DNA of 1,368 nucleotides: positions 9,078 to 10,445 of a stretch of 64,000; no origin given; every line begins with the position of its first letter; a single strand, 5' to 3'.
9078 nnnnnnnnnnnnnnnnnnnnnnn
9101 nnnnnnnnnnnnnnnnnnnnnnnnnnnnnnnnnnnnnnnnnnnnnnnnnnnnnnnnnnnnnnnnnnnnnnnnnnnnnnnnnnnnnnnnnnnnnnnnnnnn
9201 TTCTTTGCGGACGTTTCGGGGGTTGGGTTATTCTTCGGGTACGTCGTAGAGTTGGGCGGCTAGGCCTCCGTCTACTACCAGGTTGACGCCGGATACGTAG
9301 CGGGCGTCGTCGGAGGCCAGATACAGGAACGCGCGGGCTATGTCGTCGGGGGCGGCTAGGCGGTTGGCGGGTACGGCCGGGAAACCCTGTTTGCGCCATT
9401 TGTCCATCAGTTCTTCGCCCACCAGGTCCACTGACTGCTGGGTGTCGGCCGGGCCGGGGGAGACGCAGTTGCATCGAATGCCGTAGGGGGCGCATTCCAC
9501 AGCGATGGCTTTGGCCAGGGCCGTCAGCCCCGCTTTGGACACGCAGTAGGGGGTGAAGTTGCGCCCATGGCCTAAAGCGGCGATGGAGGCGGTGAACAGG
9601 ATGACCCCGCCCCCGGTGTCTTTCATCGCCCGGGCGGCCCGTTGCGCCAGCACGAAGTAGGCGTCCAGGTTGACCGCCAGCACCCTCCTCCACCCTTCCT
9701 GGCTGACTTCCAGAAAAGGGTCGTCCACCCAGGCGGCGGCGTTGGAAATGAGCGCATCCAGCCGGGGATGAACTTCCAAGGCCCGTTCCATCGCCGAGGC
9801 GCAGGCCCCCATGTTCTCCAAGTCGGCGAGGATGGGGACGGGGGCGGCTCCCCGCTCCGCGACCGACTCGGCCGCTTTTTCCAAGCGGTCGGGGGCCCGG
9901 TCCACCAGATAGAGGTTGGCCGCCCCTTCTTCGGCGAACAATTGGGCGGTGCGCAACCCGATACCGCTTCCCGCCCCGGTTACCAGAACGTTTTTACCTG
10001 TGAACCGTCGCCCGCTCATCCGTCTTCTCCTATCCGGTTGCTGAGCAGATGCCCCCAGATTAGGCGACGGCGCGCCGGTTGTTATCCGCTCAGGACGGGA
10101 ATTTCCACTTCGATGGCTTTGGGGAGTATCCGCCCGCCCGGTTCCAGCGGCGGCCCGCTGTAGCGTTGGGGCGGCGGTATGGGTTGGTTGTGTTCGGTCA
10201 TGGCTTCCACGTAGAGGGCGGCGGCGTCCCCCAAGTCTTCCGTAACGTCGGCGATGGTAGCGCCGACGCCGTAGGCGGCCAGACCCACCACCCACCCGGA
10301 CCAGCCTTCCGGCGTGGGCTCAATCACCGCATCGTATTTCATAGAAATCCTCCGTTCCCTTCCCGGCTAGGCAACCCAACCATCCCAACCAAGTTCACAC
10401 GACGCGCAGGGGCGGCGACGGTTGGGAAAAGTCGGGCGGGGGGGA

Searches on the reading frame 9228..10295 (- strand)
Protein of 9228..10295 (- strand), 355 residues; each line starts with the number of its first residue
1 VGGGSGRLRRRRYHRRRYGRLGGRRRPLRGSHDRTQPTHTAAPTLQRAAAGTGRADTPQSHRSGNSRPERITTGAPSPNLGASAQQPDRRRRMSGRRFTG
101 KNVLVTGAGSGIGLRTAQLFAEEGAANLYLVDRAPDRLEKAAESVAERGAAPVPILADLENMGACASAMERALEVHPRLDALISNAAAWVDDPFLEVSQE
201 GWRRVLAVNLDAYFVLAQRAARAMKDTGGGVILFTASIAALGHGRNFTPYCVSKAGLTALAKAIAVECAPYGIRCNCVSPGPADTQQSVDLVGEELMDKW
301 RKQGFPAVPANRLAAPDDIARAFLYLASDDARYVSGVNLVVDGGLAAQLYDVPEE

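Call 83: search_protein_families(library=pfam, proteins=[window:9228-10295:-], max_evalue=0.001)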
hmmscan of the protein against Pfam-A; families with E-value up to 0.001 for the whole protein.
window:9228-10295:- (355 aa): 4 families
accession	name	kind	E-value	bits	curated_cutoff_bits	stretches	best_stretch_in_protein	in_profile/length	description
PF13561.12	adh_short_C2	-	4.3e-56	190.6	27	1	107-345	1-235/236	Enoyl-(Acyl carrier protein) reductase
PF00106.31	adh_short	-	7.2e-46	156.6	26.6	1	101-288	1-187/195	short chain dehydrogenase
PF08659.16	KR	-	1.1e-12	48.7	22.6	1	103-263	3-162/180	KR domain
PF23441.1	SDR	-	1.9e-06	27.9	27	1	100-345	7-255/258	SDR-like rossmann domain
